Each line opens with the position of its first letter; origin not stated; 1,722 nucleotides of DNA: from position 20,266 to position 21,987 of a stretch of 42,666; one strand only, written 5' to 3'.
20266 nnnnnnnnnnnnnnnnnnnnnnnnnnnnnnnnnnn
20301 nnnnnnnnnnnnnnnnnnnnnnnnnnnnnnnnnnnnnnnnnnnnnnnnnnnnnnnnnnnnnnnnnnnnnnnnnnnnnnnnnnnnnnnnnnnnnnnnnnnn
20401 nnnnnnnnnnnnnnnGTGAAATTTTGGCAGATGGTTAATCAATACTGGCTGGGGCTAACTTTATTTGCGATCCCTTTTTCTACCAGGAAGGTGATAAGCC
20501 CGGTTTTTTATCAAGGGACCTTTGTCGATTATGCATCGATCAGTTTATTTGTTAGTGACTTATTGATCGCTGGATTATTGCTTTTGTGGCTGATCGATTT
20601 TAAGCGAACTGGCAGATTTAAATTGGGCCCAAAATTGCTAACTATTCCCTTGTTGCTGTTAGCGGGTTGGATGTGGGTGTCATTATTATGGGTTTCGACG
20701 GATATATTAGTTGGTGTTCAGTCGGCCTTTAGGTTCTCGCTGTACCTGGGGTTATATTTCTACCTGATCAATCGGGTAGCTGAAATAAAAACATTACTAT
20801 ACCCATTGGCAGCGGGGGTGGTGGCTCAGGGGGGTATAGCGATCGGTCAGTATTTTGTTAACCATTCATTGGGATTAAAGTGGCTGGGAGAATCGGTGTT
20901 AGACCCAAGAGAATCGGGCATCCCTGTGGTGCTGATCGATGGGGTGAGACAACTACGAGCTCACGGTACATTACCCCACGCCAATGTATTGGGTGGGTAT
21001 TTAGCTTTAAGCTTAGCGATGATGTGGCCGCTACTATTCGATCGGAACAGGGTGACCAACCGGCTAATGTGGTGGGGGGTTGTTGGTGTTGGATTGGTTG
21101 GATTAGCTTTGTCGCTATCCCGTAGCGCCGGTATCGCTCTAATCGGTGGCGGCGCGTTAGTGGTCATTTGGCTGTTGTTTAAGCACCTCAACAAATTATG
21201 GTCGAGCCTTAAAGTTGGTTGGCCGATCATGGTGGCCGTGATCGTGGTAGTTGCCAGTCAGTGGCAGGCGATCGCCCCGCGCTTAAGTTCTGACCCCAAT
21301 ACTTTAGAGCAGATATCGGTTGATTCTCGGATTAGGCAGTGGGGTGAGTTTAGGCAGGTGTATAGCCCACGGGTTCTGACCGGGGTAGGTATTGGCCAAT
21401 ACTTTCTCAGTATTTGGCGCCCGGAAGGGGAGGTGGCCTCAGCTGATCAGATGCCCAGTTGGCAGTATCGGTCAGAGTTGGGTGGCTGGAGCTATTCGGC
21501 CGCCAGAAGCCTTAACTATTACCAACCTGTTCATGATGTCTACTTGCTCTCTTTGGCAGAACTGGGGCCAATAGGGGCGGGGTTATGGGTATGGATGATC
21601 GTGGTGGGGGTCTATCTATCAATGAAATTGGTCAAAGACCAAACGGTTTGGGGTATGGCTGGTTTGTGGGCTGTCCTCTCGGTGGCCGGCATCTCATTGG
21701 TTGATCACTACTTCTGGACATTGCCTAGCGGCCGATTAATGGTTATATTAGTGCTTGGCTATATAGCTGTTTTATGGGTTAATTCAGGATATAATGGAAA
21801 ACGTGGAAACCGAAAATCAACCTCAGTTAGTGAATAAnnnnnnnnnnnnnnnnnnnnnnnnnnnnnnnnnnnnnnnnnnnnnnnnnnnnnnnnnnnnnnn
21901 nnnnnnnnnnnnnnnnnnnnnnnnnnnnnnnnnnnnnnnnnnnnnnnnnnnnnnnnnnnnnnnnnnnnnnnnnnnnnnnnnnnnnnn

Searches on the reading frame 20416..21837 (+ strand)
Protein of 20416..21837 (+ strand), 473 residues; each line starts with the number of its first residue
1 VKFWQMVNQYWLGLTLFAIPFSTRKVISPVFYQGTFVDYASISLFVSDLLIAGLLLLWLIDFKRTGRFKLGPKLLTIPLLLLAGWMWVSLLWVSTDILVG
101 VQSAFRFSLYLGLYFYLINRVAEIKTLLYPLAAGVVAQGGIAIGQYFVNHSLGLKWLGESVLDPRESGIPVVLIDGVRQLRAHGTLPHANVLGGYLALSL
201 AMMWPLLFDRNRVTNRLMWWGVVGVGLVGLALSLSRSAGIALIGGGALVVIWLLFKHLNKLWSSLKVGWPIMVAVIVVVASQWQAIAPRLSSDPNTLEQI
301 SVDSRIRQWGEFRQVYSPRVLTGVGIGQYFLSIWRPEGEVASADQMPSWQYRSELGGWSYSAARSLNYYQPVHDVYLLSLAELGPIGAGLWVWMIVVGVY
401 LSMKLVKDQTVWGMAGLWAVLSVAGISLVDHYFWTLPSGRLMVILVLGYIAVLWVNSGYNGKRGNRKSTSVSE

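Call 11: search_protein_families(library=pfam, proteins=[window:20416-21837:+])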
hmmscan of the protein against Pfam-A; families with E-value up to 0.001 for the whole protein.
window:20416-21837:+ (473 aa): 1 family
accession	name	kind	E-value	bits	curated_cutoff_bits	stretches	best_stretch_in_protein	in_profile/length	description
PF04932.20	Wzy_C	-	1e-08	35.5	31.7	1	225-392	5-149/149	O-Antigen ligase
